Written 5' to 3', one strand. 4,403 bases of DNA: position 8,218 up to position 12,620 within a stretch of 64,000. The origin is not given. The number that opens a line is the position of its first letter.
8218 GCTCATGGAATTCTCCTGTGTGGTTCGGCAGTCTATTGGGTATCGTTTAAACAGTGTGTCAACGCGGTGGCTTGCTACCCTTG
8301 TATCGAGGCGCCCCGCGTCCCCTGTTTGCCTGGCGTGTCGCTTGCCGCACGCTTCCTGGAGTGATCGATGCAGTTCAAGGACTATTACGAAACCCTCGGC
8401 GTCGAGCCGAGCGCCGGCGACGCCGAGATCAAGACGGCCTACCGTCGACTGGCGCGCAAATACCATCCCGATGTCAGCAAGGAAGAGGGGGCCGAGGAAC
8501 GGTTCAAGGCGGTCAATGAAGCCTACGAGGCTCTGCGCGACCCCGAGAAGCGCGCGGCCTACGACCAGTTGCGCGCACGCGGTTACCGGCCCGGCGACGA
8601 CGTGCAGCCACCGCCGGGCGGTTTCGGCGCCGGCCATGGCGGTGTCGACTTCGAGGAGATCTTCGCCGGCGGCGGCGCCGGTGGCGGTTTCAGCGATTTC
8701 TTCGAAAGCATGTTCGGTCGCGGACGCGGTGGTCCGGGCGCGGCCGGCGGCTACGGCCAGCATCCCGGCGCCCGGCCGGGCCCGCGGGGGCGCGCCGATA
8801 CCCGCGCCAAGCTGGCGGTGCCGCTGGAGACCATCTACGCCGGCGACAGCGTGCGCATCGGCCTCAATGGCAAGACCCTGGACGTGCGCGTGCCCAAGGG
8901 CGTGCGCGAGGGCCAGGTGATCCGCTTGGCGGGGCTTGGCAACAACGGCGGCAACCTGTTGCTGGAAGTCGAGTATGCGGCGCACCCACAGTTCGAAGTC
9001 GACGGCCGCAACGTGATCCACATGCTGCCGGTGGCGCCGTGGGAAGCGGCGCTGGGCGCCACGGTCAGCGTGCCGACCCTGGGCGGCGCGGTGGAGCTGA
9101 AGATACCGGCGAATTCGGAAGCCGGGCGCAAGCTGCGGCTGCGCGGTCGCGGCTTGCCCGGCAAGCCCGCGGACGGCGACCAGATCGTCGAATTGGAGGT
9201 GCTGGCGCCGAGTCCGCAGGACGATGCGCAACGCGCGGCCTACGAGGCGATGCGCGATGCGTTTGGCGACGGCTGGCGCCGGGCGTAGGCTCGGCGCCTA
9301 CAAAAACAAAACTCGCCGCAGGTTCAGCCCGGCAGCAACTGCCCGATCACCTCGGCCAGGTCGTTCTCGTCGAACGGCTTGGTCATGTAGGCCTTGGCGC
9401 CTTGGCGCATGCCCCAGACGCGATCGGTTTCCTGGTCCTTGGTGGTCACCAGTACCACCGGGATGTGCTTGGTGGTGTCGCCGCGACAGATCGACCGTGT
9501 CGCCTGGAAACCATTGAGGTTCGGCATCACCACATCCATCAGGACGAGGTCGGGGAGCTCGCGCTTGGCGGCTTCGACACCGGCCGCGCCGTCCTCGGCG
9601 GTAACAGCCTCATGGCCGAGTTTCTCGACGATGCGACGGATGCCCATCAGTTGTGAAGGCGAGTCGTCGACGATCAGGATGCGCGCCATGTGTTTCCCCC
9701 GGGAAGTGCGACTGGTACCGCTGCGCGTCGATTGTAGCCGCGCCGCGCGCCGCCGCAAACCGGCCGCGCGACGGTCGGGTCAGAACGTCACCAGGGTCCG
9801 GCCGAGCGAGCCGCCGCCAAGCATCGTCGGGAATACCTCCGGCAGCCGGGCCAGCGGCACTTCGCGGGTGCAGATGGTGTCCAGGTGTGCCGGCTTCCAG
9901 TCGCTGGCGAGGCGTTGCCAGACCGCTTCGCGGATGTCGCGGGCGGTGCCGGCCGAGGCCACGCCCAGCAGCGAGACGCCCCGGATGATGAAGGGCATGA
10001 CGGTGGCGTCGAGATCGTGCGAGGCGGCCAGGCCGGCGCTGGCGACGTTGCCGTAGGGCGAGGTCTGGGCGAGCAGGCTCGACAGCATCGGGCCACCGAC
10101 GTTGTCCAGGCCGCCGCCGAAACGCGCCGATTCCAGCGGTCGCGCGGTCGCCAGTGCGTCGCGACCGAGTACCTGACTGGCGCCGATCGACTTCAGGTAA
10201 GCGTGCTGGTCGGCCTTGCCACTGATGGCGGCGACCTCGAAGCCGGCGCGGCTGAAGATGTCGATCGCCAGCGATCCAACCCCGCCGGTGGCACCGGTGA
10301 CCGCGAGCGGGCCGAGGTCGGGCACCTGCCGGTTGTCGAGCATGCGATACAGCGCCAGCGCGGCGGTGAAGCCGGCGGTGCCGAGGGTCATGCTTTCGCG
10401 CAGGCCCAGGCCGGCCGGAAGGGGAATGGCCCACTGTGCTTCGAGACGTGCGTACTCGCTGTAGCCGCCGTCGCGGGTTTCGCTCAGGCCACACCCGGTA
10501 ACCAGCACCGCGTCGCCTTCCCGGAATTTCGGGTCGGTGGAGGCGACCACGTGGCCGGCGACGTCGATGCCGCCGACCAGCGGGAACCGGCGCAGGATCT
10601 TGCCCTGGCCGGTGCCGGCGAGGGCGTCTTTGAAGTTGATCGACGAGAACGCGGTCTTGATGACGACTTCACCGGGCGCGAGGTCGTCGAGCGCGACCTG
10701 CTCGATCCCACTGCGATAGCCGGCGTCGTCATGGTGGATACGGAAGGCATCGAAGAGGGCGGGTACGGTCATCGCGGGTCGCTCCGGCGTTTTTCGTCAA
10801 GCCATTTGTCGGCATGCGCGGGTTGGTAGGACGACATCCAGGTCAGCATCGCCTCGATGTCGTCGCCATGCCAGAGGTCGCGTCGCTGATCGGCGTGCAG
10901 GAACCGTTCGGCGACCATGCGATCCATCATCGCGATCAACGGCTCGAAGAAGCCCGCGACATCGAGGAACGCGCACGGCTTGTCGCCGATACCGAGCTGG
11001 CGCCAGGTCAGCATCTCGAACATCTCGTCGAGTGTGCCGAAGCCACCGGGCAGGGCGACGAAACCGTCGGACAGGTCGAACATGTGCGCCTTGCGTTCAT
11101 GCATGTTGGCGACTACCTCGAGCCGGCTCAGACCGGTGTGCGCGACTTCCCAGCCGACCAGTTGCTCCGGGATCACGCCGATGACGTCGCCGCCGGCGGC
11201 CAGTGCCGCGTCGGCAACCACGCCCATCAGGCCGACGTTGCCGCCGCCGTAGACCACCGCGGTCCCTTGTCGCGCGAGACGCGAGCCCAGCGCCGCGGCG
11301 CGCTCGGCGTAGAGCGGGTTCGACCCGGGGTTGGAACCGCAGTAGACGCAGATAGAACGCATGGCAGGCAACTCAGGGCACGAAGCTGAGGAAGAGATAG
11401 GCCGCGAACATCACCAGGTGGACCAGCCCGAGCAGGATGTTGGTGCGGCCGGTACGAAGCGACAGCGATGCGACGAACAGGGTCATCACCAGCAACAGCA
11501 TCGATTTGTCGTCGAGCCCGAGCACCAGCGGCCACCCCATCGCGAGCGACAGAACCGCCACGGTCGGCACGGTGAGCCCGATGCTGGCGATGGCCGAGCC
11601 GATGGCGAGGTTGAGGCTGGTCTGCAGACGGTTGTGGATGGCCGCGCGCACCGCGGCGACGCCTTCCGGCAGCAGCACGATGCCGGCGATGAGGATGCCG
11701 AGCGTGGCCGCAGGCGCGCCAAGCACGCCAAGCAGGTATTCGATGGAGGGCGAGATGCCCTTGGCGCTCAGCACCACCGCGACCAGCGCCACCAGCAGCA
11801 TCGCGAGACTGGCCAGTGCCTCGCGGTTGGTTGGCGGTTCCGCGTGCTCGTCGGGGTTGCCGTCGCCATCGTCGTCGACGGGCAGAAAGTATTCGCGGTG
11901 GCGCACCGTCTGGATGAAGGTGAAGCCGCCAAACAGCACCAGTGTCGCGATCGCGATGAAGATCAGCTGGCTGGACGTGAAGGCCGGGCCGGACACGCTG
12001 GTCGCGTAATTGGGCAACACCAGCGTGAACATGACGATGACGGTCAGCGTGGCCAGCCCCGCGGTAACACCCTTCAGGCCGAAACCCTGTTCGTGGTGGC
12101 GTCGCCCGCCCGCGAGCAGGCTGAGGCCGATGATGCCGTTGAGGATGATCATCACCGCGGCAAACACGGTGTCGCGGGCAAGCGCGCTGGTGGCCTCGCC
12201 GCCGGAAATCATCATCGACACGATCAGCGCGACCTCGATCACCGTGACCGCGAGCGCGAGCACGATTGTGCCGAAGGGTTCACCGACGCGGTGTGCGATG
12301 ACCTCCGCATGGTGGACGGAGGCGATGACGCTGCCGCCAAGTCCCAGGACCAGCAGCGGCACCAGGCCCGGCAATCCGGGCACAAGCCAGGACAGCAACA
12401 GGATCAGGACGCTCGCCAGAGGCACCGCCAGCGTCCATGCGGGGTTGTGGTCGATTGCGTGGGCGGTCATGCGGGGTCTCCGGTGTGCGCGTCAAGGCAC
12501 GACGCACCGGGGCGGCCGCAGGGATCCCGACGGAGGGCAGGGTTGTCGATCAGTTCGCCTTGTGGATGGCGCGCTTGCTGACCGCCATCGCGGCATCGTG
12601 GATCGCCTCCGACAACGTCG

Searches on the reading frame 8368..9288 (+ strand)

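Call 101: search_protein_families(library=pfam, proteins=[window:8368-9288:+], max_evalue=0.00001)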
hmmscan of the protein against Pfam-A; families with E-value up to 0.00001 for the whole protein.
window:8368-9288:+ (306 aa): 2 families
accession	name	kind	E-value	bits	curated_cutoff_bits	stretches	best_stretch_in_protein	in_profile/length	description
PF01556.23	DnaJ_C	-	1.7e-31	109.8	26.6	1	146-281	2-152/152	DnaJ C terminal domain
PF00226.36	DnaJ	-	6.3e-26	90.7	27.8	1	5-66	1-63/63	DnaJ domain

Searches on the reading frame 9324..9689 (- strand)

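Call 101: search_protein_families(library=pfam, proteins=[window:9324-9689:-], max_evalue=0.00001)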
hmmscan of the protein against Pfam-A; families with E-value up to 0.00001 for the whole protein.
window:9324-9689:- (121 aa): 1 family
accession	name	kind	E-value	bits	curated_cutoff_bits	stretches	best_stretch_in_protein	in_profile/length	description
PF00072.30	Response_reg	-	3e-27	95.4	30.2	1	4-115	1-110/111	Response regulator receiver domain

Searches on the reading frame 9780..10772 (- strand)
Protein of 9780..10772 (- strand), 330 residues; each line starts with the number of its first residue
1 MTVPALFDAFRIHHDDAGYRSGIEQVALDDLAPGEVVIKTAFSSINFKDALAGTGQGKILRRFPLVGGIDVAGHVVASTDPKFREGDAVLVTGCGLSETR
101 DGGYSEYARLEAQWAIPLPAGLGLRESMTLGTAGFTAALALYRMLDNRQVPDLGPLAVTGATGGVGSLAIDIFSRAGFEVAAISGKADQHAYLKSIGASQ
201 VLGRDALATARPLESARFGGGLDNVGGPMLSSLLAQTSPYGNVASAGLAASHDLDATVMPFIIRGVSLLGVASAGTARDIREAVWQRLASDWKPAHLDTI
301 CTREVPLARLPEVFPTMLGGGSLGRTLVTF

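Call 101: search_protein_families(library=pfam, proteins=[window:9780-10772:-], max_evalue=0.00001)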
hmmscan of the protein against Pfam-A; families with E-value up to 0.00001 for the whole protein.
window:9780-10772:- (330 aa): 2 families
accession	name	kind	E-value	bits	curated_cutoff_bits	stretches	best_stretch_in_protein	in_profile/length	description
PF08240.17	ADH_N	-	1.3e-11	45.1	23.5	1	33-119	2-103/104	Alcohol dehydrogenase GroES-like domain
PF00107.32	ADH_zinc_N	-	1.8e-11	44.6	31.8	1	164-288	1-127/129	Zinc-binding dehydrogenase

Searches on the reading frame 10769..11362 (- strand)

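Call 101: search_protein_families(library=pfam, proteins=[window:10769-11362:-], max_evalue=0.00001)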
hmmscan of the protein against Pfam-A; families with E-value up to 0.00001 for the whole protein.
window:10769-11362:- (197 aa): 2 families
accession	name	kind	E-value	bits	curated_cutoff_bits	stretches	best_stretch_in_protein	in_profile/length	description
PF03641.19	Lysine_decarbox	-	2.7e-41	141.3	27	1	46-170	1-125/131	Possible lysine decarboxylase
PF18306.6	LDcluster4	-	6.4e-13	49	26.3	1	12-115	11-111/151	SLOG cluster4 family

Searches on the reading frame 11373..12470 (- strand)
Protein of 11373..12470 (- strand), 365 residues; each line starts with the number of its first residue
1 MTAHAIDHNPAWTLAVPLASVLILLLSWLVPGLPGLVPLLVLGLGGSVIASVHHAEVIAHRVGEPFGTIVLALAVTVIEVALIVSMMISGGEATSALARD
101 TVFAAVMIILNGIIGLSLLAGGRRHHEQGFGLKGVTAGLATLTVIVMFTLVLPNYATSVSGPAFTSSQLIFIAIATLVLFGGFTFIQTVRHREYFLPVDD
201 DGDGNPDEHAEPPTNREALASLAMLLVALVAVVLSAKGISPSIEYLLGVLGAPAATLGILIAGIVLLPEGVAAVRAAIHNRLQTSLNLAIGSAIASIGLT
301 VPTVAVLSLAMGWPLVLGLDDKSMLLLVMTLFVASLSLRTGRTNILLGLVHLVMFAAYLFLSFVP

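Call 101: search_protein_families(library=pfam, proteins=[window:11373-12470:-], max_evalue=0.00001)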
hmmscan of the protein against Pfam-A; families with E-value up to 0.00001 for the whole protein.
window:11373-12470:- (365 aa): 1 family
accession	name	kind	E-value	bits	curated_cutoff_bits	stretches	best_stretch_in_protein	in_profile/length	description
PF01699.29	Na_Ca_ex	-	2.3e-26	93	24.9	2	41-188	10-150/151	Sodium/calcium exchanger protein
